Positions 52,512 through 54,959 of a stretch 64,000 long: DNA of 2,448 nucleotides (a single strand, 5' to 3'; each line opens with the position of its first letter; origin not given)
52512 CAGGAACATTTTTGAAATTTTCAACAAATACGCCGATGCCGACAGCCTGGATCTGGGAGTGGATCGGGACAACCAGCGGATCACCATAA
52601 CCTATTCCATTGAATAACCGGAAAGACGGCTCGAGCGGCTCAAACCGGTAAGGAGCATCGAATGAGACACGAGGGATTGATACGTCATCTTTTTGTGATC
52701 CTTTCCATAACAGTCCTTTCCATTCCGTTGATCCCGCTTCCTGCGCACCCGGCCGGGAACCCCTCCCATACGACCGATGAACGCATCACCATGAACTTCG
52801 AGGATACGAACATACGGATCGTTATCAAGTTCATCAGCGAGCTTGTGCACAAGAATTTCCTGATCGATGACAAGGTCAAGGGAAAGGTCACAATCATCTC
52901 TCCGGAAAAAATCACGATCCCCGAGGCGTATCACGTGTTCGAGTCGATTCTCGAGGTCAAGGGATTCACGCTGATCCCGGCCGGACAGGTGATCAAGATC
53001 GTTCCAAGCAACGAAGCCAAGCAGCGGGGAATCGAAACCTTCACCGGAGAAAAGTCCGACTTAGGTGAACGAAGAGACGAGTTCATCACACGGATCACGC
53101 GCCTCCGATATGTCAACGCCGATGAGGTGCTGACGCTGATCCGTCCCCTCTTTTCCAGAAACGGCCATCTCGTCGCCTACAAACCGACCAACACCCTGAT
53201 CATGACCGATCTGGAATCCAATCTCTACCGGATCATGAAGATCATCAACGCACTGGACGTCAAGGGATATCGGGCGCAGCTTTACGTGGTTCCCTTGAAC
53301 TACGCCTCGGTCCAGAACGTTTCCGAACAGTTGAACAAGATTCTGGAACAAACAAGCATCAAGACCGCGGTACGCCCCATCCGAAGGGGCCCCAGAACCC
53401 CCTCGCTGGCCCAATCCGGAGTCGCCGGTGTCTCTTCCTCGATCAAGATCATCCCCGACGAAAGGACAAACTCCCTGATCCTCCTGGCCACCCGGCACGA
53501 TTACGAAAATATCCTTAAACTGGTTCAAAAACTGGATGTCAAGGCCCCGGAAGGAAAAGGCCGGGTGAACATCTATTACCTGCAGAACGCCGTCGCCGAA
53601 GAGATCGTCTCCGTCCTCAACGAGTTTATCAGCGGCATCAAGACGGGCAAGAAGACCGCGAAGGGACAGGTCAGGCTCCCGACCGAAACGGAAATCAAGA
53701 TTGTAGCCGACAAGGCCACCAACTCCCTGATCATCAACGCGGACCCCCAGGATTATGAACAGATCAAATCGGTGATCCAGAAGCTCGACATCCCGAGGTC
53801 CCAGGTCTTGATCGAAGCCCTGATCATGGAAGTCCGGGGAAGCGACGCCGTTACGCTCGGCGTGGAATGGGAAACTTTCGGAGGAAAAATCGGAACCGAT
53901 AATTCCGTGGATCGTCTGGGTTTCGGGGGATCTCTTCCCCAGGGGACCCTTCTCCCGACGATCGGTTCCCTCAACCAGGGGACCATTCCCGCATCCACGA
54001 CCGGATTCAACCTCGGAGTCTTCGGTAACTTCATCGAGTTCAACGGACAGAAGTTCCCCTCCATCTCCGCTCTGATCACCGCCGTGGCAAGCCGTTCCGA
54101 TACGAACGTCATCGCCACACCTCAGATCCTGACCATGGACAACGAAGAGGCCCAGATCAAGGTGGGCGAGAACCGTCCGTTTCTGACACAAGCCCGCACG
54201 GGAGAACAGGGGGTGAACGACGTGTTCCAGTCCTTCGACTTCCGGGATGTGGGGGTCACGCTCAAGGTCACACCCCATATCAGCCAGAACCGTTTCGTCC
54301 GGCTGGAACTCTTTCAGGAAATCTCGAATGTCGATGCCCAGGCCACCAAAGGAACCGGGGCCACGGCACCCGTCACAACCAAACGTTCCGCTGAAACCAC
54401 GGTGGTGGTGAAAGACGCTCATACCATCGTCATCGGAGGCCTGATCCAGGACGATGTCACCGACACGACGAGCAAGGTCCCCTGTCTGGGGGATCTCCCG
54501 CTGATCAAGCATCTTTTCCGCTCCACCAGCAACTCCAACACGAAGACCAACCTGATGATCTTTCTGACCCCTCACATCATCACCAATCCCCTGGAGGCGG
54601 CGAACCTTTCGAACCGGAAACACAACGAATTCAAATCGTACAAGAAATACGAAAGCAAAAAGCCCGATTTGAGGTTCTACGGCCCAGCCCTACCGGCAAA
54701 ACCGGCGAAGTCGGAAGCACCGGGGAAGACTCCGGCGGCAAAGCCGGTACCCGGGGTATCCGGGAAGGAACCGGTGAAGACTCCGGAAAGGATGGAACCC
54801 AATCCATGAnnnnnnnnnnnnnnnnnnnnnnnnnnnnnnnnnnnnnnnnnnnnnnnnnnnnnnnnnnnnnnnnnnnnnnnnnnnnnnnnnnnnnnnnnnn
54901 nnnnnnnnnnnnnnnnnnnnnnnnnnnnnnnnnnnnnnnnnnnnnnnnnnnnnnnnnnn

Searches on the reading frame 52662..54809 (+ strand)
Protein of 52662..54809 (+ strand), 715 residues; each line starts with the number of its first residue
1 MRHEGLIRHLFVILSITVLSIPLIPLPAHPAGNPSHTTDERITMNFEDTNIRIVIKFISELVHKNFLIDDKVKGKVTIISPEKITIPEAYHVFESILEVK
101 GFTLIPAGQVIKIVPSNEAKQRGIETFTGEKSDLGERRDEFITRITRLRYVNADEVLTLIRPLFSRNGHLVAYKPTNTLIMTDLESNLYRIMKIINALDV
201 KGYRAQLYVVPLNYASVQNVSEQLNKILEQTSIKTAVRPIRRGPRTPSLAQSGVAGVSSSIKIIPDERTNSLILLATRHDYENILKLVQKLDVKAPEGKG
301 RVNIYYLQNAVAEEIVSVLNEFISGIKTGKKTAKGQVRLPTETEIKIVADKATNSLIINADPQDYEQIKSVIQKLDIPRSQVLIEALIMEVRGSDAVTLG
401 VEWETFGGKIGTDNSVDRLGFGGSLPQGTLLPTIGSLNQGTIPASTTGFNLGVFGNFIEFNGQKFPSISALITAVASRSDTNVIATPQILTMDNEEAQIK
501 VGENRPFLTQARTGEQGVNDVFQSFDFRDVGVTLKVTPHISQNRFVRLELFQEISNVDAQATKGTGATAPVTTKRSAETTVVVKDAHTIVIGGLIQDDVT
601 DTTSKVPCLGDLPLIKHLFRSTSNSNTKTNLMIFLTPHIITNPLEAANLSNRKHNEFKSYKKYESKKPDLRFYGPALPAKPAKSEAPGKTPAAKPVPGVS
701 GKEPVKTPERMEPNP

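Call 36: find_encoding_contigs(protein=window:52662-54809:+, flank=10000, max_places=1)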
Protein window:52662-54809:+ (715 aa): 3 contigs read that carry it; 1 place shown.
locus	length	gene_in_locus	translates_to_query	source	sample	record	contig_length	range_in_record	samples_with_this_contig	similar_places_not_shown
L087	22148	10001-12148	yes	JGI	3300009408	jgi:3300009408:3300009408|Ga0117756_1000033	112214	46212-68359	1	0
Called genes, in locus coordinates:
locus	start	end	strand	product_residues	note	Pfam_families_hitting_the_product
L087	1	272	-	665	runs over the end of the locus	PF03453:MoeA_N, PF00994:MoCF_biosynth, PF03454:MoeA_C, PF12727:PBP_like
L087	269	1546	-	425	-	PF03453:MoeA_N, PF00994:MoCF_biosynth, PF03454:MoeA_C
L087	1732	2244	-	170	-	PF14522:Cytochrome_C7 (faint), PF14537:Cytochrom_c3_2 (faint), PF22113:Mtrc-MtrF_II-IV_dom (faint), PF09699:Paired_CXXCH_1 (faint), PF13435:Cytochrome_C554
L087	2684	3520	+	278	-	PF00535:Glycos_transf_2, PF10111:Glyco_tranf_2_2, PF13641:Glyco_tranf_2_3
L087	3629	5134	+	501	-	PF00672:HAMP, PF00512:HisKA, PF02518:HATPase_c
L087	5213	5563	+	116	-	PF07238:PilZ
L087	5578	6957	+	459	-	PF00072:Response_reg, PF00158:Sigma54_activat, PF14532:Sigma54_activ_2, PF00004:AAA (weak), PF07728:AAA_5, PF25601:AAA_lid_14, PF02954:HTH_8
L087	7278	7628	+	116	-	PF00072:Response_reg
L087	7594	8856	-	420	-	-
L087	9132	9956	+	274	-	PF11356:T2SSC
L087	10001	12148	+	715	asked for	PF21305:type_II_gspD_N0, PF03958:Secretin_N, PF00263:Secretin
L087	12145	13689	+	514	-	PF05157:MshEN, PF00437:T2SSE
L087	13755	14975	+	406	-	PF28597:T2SSF_N, PF00482:T2SSF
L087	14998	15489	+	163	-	PF07963:N_methyl, PF08334:T2SSG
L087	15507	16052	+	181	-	PF07963:N_methyl (weak)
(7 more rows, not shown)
